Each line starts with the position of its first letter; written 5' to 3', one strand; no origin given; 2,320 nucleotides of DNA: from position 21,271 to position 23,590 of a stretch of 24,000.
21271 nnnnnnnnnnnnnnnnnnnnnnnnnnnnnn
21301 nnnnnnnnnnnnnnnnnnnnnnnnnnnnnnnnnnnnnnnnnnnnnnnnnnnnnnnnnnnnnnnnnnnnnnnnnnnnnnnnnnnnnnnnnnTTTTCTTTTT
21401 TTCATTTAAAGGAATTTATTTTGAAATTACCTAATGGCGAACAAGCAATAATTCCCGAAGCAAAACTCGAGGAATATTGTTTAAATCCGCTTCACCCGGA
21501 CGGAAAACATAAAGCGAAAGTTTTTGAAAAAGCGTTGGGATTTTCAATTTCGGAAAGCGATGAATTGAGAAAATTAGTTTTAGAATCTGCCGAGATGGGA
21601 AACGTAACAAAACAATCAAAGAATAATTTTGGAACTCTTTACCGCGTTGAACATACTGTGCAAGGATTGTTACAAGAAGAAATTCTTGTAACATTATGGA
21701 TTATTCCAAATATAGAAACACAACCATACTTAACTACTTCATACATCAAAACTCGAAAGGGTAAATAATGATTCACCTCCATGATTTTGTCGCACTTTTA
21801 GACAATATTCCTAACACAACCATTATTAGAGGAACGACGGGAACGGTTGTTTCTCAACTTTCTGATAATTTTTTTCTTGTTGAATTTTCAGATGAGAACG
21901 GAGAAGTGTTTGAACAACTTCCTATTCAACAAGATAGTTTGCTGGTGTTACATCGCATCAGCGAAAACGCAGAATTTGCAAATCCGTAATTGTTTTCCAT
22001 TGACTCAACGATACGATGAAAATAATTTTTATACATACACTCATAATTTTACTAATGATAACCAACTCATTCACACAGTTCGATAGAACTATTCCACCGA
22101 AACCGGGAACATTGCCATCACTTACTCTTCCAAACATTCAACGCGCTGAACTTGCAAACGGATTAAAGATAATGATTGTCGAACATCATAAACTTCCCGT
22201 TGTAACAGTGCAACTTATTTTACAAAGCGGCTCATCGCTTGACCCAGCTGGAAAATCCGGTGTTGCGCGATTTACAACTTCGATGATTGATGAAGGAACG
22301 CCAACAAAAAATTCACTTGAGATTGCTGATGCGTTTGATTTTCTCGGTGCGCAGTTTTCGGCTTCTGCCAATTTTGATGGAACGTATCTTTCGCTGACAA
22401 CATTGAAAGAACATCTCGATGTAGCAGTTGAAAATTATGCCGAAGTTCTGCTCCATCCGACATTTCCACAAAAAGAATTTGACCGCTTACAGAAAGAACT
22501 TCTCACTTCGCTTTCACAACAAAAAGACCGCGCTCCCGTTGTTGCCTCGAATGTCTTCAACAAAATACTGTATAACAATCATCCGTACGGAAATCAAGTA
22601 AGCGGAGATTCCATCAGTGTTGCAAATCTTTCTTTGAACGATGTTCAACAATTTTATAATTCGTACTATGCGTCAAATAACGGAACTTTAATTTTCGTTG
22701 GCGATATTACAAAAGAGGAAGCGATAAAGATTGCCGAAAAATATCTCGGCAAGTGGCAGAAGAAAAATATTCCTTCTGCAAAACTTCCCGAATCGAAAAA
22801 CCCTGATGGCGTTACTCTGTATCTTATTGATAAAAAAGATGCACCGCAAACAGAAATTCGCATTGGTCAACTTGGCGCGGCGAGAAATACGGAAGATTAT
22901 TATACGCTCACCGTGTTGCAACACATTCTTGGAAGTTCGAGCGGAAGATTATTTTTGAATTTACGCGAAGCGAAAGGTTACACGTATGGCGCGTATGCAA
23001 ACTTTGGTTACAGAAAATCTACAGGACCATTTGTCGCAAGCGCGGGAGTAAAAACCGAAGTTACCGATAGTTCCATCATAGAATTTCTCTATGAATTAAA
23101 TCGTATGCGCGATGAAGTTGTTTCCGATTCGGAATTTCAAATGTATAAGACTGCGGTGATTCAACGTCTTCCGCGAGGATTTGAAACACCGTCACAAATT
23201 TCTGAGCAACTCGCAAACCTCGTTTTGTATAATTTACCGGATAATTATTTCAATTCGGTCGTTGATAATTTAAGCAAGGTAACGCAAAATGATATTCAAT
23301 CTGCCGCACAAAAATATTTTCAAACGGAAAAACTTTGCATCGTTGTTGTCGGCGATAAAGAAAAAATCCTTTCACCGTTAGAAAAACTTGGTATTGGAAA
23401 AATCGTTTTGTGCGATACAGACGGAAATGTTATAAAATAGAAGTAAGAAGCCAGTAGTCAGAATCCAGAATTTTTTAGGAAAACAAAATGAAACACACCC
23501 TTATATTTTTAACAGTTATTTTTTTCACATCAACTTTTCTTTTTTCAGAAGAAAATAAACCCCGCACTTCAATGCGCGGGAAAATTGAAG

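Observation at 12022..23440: Respiratory (nuoG-H-I) and M16 peptidase genes interleaved with seven TA-like two-gene cassettes in one co-oriented, terminator-free string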

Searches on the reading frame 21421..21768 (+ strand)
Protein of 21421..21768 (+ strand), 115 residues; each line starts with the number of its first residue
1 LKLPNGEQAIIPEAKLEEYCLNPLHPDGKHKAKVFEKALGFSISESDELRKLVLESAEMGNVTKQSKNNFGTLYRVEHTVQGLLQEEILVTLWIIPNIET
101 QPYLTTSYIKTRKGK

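Call 5: search_protein_families(library=pfam, max_evalue=0.01, proteins=[window:21421-21768:+])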
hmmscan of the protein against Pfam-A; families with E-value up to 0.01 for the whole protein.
window:21421-21768:+ (115 aa): 1 family
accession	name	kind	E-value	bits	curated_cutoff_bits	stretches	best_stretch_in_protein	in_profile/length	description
PF21814.2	DUF6883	-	1.3e-25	90.3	27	1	2-110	1-109/110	Domain of unknown function (DUF6883)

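Call 39: search_solved_structures(query=window:21421-21768:+, max_evalue=10)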
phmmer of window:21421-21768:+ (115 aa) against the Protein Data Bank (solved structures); distinct sequences matched with E-value up to 10: 0.

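Call 40: find_homologous_proteins(query=window:21421-21768:+, max_evalue=0.00001)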
Query window:21421-21768:+ (115 aa): 36 proteins with E <= 0.00001 among 40 candidates.
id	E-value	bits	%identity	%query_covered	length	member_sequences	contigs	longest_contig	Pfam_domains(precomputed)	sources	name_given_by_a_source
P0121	1.7e-69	249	100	100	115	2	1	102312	PF21814.3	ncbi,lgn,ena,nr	ncbi:MAG: hypothetical protein KGZ58_00180 [Ignavibacteriales bacterium]|nr:hypothetical protein [Ig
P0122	1.6e-42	162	67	100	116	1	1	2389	PF21814.3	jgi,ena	-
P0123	1.0e-41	159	63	100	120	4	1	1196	PF21814.3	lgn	-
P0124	2.6e-40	155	62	100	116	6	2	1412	PF21814.3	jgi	jgi:hypothetical protein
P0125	4.1e-40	154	63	99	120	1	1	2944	PF21814.3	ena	-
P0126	1.3e-39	153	62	100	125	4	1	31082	PF21814.3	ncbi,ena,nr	ncbi:MAG: hypothetical protein NG747_13535 [Candidatus Brocadia sp.]|nr:hypothetical protein [Candid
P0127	2.6e-39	152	62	100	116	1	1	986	PF21814.3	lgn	-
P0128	1.0e-38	150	63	100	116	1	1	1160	PF21814.3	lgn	-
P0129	1.3e-38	149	63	100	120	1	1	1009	PF21814.3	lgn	-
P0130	2.2e-38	149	63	100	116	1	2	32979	PF21814.3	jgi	jgi:hypothetical protein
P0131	3.1e-38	148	63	98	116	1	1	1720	PF21814.3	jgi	jgi:hypothetical protein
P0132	3.7e-37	145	62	100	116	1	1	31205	PF21814.3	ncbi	-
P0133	1.4e-36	143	58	100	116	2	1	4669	PF21814.3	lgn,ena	-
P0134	2.0e-36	142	58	100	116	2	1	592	PF21814.3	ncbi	-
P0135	6.2e-36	141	59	97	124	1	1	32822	PF21814.3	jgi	-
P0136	4.8e-35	138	60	91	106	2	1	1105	PF21814.3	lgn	-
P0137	1.3e-34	136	57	100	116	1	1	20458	PF21814.3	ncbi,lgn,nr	ncbi:MAG: hypothetical protein DWQ10_01030 [Calditrichaeota bacterium]|nr:MAG: hypothetical protein 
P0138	2.2e-34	136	59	97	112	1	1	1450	PF21814.3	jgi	-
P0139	4.1e-33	132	56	99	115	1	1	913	PF21814.3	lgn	-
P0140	7.0e-33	131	65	83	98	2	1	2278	PF21814.3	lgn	-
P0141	1.2e-28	117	59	87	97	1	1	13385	PF21814.3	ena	-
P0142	2.5e-22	97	49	97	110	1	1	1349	PF21814.3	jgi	jgi:hypothetical protein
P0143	8.0e-18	82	43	95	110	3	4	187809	PF21814.3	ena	-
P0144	1.3e-17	82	41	95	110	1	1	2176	PF21814.3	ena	-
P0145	1.8e-17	81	44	95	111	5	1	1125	PF21814.3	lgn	-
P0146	2.0e-16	78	43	97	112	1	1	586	PF21814.3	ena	-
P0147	6.7e-16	76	41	96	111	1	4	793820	PF21814.3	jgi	jgi:hypothetical protein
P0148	1.9e-15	75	41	96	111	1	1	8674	PF21814.3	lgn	-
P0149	8.7e-15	73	45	95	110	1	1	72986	PF21814.3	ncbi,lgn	-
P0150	1.4e-14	72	40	94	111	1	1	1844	PF21814.3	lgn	-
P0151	5.8e-14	70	41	95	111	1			PF21814.3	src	-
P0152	5.0e-13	67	39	95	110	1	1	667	PF21814.3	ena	-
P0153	1.2e-12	66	42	83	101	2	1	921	PF21814.3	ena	-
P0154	1.5e-12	65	38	95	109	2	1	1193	PF21814.3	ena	-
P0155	1.9e-11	62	48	67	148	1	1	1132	PF21814.3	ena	-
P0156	1.9e-9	55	43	66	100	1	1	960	PF21814.3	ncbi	-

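Call 41: find_encoding_contigs(protein=P0137, flank=5000, max_places=2)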
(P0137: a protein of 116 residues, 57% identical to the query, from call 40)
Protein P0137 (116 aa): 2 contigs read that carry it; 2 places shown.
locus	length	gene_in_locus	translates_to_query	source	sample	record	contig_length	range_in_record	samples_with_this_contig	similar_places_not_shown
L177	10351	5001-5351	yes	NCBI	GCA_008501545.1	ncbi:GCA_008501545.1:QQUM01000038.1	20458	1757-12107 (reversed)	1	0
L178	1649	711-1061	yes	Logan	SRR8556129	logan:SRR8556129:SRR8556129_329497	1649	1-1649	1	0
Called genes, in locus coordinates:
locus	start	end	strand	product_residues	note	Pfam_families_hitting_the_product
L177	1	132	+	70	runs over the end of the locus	-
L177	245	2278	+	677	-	PF01555:N6_N4_Mtase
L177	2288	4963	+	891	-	PF04851:ResIII, PF19778:RE_endonuc (weak)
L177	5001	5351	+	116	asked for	PF21814:DUF6883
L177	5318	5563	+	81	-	PF16277:DUF4926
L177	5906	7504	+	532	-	PF00884:Sulfatase, PF01663:Phosphodiest (faint), PF16347:SGSH_C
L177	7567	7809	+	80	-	-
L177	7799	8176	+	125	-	PF01850:PIN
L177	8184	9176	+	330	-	PF00535:Glycos_transf_2, PF10111:Glyco_tranf_2_2, PF13641:Glyco_tranf_2_3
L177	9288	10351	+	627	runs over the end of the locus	PF00005:ABC_tran, PF00931:NB-ARC (faint), PF02463:SMC_N (faint), PF03193:RsgA_GTPase (faint), PF12848:ABC_tran_Xtn (weak), PF00005:ABC_tran, PF13191:AAA_16 (weak), PF16326:ABC_tran_CTD, +3 more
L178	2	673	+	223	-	?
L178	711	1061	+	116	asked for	PF21814:DUF6883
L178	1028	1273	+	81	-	PF16277:DUF4926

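Call 42: find_encoding_contigs(protein=P0130, flank=5000, max_places=2)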
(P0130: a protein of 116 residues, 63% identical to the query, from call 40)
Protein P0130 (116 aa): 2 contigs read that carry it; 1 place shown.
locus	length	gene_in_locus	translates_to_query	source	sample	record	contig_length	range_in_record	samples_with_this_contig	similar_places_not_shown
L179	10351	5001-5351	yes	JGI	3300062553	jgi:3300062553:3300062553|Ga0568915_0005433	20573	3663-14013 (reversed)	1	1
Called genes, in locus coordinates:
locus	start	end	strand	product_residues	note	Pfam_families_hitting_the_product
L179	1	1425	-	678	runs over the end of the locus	PF25174:Beta-prop_THOC3 (faint), PF26550:Tricorn_2nd (weak), PF00930:DPPIV_N (faint), PF26549:Tricorn_N, PF07676:PD40 (weak), PF26549:Tricorn_N (weak), PF20434:BD-FAE (weak), PF00326:Peptidase_S9, +2 more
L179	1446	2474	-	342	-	PF00579:tRNA-synt_1b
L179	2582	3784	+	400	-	PF00202:Aminotran_3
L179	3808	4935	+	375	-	PF00583:Acetyltransf_1 (faint)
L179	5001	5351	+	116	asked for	PF21814:DUF6883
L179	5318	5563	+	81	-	PF16277:DUF4926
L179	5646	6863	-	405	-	-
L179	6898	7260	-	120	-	PF00166:Cpn10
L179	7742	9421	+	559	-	PF01401:Peptidase_M2, PF01432:Peptidase_M3, PF01401:Peptidase_M2, PF02074:Peptidase_M32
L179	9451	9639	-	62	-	-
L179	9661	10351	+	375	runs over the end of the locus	PF16268:DUF4921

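Call 50: predict_structure(alignment_id=A1)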
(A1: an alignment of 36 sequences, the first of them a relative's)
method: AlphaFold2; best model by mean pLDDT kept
length: 115 residues; sequences in the alignment: 36
mean_pLDDT: 92.3   pTM: 0.84
mean pLDDT of the five models: 92.3, 91.3, 90.8, 90.3, 90.1
residues with pLDDT >= 90: 89; 70-90: 22; 50-70: 2; < 50: 2
segments of 3 or more residues with pLDDT < 50: none
pLDDT, mean of each block of 10 residues (from residue 1): 96 87 87 92 93 97 97 98 95 96 95 57
secondary structure, 60 per line:
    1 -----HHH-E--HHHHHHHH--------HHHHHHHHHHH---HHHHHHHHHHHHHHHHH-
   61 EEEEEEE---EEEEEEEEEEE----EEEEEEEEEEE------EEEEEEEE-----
elements in order: H13-20 H29-39 H43-59 E61-67 E71-81 E86-96 E103-110

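Call 54: fold_search(model_id=the predicted structure, library=pdb)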
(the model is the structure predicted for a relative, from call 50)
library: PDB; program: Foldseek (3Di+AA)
matches with E <= 10: 1121; with E <= 0.001: 1
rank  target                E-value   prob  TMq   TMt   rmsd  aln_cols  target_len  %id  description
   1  6cp9_E                6.8e-04  1.00  0.64  0.62   5.1       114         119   12  Contact-dependent growth inhibition toxin - immunity protein complex from Klebsiella pneumoniae 342 (released 2019-03-13)
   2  6cp9_G                1.0e-03  1.00  0.67  0.70   4.3       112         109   14  Contact-dependent growth inhibition toxin - immunity protein complex from Klebsiella pneumoniae 342 (released 2019-03-13)
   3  6cp9_C                2.2e-03  1.00  0.59  0.58   5.5       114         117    9  Contact-dependent growth inhibition toxin - immunity protein complex from Klebsiella pneumoniae 342 (released 2019-03-13)
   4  4orl                  3.0e-02  0.84  0.32  0.33   5.3        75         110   11  Crystal structure of a DUF4783 family protein (BACOVA_04304) from Bacteroides ovatus ATCC 8483 at 1.40 A resolution (released 2014-03-05)
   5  6w3w                  3.6e-02  0.90  0.33  0.34   4.9        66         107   11  An enumerative algorithm for de novo design of proteins with diverse pocket structures (released 2020-04-08)
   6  6w3f_A                5.7e-02  0.80  0.33  0.33   5.3        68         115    9  Rd1NTF2_05_I64F_A80G_T94P_D101K_L106W (released 2020-04-15)
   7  5tph_B                5.7e-02  0.60  0.29  0.28   6.6        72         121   14  Crystal structure of a de novo designed protein homodimer with curved beta-sheet (released 2017-01-25)
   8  5jpp_A                6.1e-02  0.60  0.30  0.29   5.7        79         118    6  Structure of limonene epoxide hydrolase mutant - H-2-H5 (released 2016-06-15)
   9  5u35_B                6.1e-02  0.60  0.28  0.27   6.6        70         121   11  Crystal structure of a de novo designed protein with curved beta-sheet (released 2017-01-25)
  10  6w3f_B                6.8e-02  0.75  0.34  0.34   5.6        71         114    8  Rd1NTF2_05_I64F_A80G_T94P_D101K_L106W (released 2020-04-15)
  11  6s5l_A                8.7e-02  0.89  0.37  0.34   5.4        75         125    9  Anabaena Apo-C-Terminal Domain Homolog Of The Orange Carotenoid Protein In Native Conditions (released 2020-05-13)
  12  9r0t_C                8.7e-02  0.33  0.25  0.28  10.8        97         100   16  De novo designed homodimeric NTF2-like protein with a hydrophobic pocket (released 2025-10-22)
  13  3hk4_A                9.8e-02  0.44  0.28  0.27   6.2        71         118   15  CRYSTAL STRUCTURE OF A PUTATIVE SNOAL-LIKE POLYKETIDE CYCLASE [CARBOHYDRATE PHOSPHATASE] (MLR7391) FROM MESORHIZOBIUM  (released 2009-06-09)
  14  9r0t_B                9.8e-02  0.41  0.26  0.27   7.0        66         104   20  De novo designed homodimeric NTF2-like protein with a hydrophobic pocket (released 2025-10-22)
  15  9qzd_A                9.8e-02  0.35  0.26  0.25   6.8        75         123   21  de novo NTF2-like protein (released 2025-10-22)
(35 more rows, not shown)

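Call 77: find_related_loci(query=A1, collection=viral_contigs, flank=3000)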
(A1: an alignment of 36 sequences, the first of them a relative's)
Query A1 (115 aa) in viral_contigs; peptide patterns used: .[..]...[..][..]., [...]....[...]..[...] (x = any residue, [..] = any of these).
64 stretches matched a pattern; 13 encode a relative of the query (tblastn E <= 1e-3); 13 distinct loci.
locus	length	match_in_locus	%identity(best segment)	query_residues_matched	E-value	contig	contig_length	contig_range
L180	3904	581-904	37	1-109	4e-20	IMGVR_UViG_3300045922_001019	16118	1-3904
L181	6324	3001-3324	37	1-109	4e-20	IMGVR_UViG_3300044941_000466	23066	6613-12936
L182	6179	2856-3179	39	1-109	9e-20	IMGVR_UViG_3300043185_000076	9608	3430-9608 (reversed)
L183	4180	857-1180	35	1-109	3e-19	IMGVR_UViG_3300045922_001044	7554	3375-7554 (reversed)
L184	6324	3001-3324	34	1-109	1e-18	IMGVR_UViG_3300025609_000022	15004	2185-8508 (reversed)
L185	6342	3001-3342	33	1-115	1e-18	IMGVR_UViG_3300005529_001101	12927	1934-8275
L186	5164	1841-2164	34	1-109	1e-18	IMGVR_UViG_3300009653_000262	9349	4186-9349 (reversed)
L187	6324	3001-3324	35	1-109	1e-18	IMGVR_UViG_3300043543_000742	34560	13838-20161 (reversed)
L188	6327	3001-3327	29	1-109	3e-18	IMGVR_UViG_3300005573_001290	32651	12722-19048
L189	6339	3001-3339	34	1-114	4e-17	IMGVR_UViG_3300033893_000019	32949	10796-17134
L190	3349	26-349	33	1-109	5e-18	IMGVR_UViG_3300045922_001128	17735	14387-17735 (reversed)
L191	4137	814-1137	33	1-109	4e-17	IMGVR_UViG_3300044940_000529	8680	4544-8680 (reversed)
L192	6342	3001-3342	35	3-113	1e-12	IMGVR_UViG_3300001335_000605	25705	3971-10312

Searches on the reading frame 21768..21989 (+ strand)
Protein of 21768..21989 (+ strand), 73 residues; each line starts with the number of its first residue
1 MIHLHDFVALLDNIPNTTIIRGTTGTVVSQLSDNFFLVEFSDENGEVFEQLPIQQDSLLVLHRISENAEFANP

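Call 5: search_protein_families(library=pfam, max_evalue=0.01, proteins=[window:21768-21989:+])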
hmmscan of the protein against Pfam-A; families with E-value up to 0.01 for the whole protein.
window:21768-21989:+ (73 aa): 1 family
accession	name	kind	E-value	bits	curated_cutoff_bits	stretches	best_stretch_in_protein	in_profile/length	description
PF16277.11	DUF4926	-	3e-16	59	29.1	1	4-59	1-56/57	Domain of unknown function (DUF4926)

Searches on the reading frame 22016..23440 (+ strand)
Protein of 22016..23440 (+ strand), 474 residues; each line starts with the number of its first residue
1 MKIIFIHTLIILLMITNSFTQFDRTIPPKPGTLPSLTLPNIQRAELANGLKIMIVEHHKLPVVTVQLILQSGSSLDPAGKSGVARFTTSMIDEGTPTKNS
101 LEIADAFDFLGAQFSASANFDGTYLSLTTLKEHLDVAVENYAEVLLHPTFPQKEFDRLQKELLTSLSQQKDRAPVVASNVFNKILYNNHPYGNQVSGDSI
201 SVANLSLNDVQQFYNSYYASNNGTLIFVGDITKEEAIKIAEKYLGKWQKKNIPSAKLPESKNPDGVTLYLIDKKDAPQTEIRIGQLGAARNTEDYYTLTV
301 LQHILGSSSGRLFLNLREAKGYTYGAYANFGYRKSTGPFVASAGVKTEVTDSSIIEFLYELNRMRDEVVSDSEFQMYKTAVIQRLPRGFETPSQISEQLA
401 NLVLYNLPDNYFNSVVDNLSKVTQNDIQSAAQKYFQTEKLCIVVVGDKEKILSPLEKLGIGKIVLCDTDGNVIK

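Call 5: search_protein_families(library=pfam, max_evalue=0.01, proteins=[window:22016-23440:+])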
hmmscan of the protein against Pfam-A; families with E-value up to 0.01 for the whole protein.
window:22016-23440:+ (474 aa): 2 families
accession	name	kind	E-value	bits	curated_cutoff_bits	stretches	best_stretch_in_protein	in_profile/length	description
PF05193.26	Peptidase_M16_C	-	1.2e-38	133.2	23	1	204-380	1-180/181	Peptidase M16 inactive domain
PF00675.25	Peptidase_M16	-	3.1e-17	63.3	22.3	1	54-197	4-147/149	Insulinase (Peptidase family M16)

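Call 6: search_protein_families(library=ncbifam, max_evalue=0.01, proteins=[window:22016-23440:+])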
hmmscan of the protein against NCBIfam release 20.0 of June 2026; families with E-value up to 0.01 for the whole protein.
window:22016-23440:+ (474 aa): 3 families
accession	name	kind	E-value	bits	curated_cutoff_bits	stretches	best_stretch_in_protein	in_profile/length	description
NF047422.1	YfmF_fam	equivalog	8.5e-26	90.8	285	1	134-434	98-401/412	EF-P 5-aminopentanol modification-associated protein YfmF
NF047421.1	YfmH_fam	equivalog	5.5e-11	42.3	250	1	102-446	77-422/425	EF-P 5-aminopentanol modification-associated protein YfmH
NF011681.0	PRK15101.1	equivalog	4.2e-09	35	765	1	42-255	45-263/961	pitrilysin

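Call 28: find_encoding_contigs(protein=window:22016-23440:+, flank=10000, max_places=3)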
Protein window:22016-23440:+ (474 aa): no gene with exactly this product is on record in the collection.
